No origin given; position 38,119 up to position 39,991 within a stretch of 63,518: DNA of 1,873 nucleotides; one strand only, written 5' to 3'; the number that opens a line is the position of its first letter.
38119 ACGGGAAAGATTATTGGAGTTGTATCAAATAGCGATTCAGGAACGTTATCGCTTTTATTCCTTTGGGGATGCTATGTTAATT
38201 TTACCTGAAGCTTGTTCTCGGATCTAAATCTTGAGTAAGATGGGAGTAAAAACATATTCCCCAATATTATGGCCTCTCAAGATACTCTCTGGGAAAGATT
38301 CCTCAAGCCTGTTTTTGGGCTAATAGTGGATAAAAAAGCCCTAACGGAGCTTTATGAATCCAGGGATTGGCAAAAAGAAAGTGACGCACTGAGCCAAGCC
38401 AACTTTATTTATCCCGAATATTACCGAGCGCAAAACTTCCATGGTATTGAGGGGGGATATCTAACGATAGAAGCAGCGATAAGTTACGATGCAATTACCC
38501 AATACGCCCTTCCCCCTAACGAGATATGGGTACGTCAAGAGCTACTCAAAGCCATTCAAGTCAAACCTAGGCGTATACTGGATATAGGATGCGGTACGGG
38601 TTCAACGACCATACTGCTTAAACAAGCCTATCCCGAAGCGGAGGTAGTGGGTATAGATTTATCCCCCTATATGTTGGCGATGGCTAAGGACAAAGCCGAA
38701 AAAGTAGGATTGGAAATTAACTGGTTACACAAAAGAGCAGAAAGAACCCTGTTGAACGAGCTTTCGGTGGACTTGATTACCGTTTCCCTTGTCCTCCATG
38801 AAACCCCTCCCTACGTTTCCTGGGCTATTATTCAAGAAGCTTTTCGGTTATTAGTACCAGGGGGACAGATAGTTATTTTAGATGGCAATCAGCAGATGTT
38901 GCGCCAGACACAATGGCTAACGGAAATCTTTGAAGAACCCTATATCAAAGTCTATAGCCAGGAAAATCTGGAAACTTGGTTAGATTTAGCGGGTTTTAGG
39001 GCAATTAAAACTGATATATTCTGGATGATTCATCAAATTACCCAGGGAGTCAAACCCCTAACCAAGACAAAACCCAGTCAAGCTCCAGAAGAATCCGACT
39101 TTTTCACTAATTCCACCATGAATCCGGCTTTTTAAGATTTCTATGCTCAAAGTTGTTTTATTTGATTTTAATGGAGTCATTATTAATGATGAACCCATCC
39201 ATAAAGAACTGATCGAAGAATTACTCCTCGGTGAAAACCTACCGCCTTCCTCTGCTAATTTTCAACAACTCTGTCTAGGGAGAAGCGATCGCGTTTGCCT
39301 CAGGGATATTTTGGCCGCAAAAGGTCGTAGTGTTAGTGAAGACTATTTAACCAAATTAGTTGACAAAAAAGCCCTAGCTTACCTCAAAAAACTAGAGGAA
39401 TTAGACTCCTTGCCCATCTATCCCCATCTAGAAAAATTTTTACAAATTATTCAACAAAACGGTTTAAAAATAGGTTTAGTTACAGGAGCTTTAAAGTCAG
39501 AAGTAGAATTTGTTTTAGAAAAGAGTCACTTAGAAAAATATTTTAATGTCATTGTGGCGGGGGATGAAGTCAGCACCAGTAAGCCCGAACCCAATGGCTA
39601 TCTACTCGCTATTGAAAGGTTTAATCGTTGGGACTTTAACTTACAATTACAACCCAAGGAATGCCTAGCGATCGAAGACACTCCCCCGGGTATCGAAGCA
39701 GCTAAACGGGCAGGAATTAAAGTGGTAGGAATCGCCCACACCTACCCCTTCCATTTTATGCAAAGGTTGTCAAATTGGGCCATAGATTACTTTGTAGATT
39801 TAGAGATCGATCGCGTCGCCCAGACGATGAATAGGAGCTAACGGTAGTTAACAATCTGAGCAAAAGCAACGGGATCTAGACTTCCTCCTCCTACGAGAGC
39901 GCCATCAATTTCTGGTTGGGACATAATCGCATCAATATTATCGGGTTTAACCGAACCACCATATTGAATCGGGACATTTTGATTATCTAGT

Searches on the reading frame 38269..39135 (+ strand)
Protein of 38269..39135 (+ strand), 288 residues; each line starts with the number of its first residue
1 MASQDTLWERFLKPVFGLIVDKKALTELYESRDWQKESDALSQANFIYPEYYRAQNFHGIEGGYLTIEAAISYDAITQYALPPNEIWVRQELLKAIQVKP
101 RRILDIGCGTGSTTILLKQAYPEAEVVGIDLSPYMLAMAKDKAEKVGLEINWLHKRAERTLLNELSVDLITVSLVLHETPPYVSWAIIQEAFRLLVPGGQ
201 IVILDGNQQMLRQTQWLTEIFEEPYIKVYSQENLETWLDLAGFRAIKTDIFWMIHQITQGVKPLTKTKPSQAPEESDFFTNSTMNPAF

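Call 12: search_protein_families(library=pfam, proteins=[window:38269-39135:+], max_evalue=0.0001)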
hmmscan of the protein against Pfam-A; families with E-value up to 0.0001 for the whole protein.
window:38269-39135:+ (288 aa): 12 families
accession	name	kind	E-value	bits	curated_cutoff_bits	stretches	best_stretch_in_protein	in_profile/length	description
PF13649.12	Methyltransf_25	-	4.4e-22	79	27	1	103-199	1-97/97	Methyltransferase domain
PF08241.18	Methyltransf_11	-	1.2e-19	71.2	21.2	1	104-203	1-95/95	Methyltransferase domain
PF01209.24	Ubie_methyltran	-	3.8e-17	62.8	20.1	1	84-212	32-160/233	ubiE/COQ5 methyltransferase family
PF13847.12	Methyltransf_31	-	7.8e-17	61.7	27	1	102-241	6-144/145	Methyltransferase domain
PF08242.18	Methyltransf_12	-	1.6e-16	61.2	30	1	104-200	1-97/98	Methyltransferase domain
PF13489.12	Methyltransf_23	-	2.1e-16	60.5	27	1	92-246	16-162/164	Methyltransferase domain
PF05175.20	MTS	-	2.8e-12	47.1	23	1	92-223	23-156/170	Methyltransferase small domain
PF09243.16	Rsm22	-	5.5e-07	29.7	23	1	97-192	32-129/275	Mitochondrial small ribosomal subunit Rsm22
PF01728.25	FtsJ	-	2.2e-05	24.9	24.1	1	93-201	13-135/181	FtsJ-like methyltransferase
PF02390.23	Methyltransf_4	-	3.5e-05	23.8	24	0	103-162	5-65/173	Putative methyltransferase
PF01135.25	PCMT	-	3.8e-05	24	20.3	1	89-150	65-125/210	Protein-L-isoaspartate(D-aspartate) O-methyltransferase (PCMT)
PF02353.26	CMAS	-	4e-05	23.5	27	1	92-185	54-145/273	Mycolic acid cyclopropane synthetase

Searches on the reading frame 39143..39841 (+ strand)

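Call 12: search_protein_families(library=pfam, proteins=[window:39143-39841:+], max_evalue=0.0001)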
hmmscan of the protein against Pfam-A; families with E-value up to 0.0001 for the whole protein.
window:39143-39841:+ (232 aa): 2 families
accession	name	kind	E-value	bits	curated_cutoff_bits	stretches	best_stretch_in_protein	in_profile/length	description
PF00702.32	Hydrolase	-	3e-31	109.7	26.4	1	3-191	2-191/191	haloacid dehalogenase-like hydrolase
PF13419.12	HAD_2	-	1.9e-29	103.5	23.8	1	5-197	1-178/178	Haloacid dehalogenase-like hydrolase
